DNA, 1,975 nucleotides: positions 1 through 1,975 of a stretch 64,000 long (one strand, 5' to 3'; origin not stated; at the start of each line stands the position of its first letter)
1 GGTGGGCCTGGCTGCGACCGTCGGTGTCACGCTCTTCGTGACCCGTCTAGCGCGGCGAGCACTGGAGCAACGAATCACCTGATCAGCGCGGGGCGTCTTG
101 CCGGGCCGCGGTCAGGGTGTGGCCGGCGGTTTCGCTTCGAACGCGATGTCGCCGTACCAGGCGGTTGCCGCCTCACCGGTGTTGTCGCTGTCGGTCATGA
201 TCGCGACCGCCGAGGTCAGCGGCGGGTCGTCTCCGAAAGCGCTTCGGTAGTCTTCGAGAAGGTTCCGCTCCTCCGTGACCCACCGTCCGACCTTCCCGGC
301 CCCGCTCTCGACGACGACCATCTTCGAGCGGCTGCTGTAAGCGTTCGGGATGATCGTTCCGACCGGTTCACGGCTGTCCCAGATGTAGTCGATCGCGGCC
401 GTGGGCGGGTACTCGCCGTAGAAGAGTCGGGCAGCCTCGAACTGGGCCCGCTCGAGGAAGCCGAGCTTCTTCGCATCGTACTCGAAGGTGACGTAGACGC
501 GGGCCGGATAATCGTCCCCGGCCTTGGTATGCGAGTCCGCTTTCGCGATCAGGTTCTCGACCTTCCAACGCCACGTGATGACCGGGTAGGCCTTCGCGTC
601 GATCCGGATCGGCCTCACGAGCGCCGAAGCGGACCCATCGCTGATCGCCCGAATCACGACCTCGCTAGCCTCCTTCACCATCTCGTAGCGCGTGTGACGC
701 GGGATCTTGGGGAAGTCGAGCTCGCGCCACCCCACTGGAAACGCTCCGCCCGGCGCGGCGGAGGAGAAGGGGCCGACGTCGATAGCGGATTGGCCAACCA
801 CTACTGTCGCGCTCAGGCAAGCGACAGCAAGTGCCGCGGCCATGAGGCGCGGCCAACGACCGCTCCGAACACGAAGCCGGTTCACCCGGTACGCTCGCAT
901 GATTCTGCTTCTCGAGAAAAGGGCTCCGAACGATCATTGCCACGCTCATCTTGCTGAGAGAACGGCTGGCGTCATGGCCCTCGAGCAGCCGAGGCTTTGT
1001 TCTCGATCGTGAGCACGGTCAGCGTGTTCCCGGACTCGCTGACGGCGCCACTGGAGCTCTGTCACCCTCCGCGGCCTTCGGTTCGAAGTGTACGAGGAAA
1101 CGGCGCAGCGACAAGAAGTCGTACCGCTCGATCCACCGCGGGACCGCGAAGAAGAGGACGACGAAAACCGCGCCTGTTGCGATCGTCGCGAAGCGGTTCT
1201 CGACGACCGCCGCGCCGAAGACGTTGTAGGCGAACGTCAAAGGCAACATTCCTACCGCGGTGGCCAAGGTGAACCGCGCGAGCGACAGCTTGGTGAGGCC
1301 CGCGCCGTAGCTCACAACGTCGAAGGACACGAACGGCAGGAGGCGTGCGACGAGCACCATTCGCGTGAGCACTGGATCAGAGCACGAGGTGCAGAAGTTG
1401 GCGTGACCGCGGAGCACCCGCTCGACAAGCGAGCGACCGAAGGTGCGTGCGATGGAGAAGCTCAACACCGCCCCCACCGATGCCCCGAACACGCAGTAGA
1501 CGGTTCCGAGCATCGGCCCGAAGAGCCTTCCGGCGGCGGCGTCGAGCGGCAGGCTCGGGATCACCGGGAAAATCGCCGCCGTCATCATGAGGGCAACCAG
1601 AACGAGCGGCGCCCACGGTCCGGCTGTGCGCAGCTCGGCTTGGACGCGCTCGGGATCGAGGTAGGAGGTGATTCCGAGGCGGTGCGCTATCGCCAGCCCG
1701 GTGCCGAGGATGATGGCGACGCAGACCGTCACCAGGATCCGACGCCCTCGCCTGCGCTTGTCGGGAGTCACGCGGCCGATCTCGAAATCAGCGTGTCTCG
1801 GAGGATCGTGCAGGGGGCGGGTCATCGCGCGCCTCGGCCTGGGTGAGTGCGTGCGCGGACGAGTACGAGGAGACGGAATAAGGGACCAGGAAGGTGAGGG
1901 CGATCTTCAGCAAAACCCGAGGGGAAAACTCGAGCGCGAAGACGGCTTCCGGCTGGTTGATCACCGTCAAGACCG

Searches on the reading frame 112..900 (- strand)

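Call 20: search_protein_families(library=pfam, proteins=[window:112-900:-], max_evalue=0.01)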
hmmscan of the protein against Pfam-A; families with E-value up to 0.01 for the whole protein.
window:112-900:- (262 aa): 1 family
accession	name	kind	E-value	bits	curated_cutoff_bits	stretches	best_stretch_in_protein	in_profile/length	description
PF11249.13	DUF3047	-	5e-83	277.9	27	1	57-252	2-197/198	Protein of unknown function (DUF3047)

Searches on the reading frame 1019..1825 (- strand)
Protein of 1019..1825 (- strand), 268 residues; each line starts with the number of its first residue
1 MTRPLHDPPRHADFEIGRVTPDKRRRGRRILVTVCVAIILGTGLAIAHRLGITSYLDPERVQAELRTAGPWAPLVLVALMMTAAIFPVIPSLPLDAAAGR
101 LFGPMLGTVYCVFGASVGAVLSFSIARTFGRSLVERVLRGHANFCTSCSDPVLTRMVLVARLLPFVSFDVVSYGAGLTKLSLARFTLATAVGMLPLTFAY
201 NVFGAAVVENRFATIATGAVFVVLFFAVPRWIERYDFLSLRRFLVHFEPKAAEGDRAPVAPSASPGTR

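Call 20: search_protein_families(library=pfam, proteins=[window:1019-1825:-], max_evalue=0.01)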
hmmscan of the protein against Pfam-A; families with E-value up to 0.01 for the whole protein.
window:1019-1825:- (268 aa): 1 family
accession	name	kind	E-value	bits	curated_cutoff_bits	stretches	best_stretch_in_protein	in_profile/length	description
PF09335.16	VTT_dom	-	4.8e-23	82.4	33.9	1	89-205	1-122/123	VTT domain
